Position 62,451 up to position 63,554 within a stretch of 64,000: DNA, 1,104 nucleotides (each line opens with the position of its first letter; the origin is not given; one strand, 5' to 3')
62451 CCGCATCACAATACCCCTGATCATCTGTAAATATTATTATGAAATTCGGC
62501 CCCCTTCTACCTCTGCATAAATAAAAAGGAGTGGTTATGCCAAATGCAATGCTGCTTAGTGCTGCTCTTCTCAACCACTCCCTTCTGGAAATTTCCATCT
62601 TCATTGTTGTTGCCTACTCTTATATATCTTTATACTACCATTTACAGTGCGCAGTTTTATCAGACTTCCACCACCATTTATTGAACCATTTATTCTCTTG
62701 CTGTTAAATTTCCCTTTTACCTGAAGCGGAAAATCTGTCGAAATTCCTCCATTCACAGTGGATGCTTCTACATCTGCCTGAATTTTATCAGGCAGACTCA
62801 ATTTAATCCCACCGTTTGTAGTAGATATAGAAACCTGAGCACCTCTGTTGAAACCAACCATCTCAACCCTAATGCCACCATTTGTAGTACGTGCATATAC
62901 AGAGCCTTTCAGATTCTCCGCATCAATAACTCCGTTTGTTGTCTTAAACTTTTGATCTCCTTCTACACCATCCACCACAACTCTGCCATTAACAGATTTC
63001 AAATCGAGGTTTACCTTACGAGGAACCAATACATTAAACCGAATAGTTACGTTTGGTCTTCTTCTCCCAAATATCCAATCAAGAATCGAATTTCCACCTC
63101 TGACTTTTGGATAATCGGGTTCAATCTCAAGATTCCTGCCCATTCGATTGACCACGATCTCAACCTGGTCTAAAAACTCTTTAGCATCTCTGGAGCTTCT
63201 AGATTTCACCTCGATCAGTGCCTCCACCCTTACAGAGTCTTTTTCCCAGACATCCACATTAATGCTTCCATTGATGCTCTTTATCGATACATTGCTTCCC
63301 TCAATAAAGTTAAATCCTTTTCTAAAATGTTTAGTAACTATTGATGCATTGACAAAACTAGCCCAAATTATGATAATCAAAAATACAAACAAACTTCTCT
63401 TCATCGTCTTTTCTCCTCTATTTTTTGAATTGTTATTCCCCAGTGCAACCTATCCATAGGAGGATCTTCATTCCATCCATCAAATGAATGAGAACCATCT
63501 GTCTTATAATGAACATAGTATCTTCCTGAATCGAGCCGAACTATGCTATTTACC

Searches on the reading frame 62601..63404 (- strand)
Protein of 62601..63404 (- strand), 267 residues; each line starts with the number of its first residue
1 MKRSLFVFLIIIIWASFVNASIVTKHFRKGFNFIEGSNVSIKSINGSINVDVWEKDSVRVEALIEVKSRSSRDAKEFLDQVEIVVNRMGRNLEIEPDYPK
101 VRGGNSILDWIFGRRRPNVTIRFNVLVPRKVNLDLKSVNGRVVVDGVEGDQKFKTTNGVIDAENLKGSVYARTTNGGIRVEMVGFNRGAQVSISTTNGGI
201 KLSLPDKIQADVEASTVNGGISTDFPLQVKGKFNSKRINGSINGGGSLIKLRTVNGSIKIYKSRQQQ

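Call 76: find_encoding_contigs(protein=window:62601-63404:-, flank=10000, max_places=3)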
Protein window:62601-63404:- (267 aa): 8 contigs read that carry it; 3 places shown.
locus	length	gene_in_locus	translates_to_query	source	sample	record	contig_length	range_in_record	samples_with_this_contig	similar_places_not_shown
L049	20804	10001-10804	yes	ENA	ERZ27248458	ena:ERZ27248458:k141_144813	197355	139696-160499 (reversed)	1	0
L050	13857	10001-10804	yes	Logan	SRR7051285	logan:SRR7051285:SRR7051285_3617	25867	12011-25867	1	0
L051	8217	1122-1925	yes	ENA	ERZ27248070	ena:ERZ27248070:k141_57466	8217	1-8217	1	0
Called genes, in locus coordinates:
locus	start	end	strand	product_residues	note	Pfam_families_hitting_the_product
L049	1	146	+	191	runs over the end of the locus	PF13580:SIS_2, PF01380:SIS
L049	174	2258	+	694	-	PF07584:BatA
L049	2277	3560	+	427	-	PF13167:GTP-bdg_N, PF16360:GTP-bdg_M, PF00350:Dynamin_N (faint), PF13191:AAA_16 (weak), PF01926:MMR_HSR1, PF02421:FeoB_N (weak), PF16897:MMR_HSR1_Xtn (weak), PF19275:HflX_C (weak), +2 more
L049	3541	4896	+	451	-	PF00072:Response_reg, PF00158:Sigma54_activat, PF14532:Sigma54_activ_2, PF07728:AAA_5 (faint), PF25601:AAA_lid_14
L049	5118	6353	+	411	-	PF18939:DUF5686 (weak), PF01103:Omp85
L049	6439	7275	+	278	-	-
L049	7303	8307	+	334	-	PF13349:DUF4097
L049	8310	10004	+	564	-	-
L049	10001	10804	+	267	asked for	PF24016:DUF7330 (faint), PF13349:DUF4097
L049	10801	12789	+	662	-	PF00884:Sulfatase, PF16347:SGSH_C, PF14707:Sulfatase_C, PF00754:F5_F8_type_C (weak)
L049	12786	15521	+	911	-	PF07494:Reg_prop (faint), PF07495:Y_Y_Y, PF12833:HTH_18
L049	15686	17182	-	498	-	PF00691:OmpA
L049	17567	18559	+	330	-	PF01207:Dus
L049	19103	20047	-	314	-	-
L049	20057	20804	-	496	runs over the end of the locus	PF03062:MBOAT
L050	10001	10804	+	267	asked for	PF24016:DUF7330 (faint), PF13349:DUF4097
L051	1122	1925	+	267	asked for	PF24016:DUF7330 (faint), PF13349:DUF4097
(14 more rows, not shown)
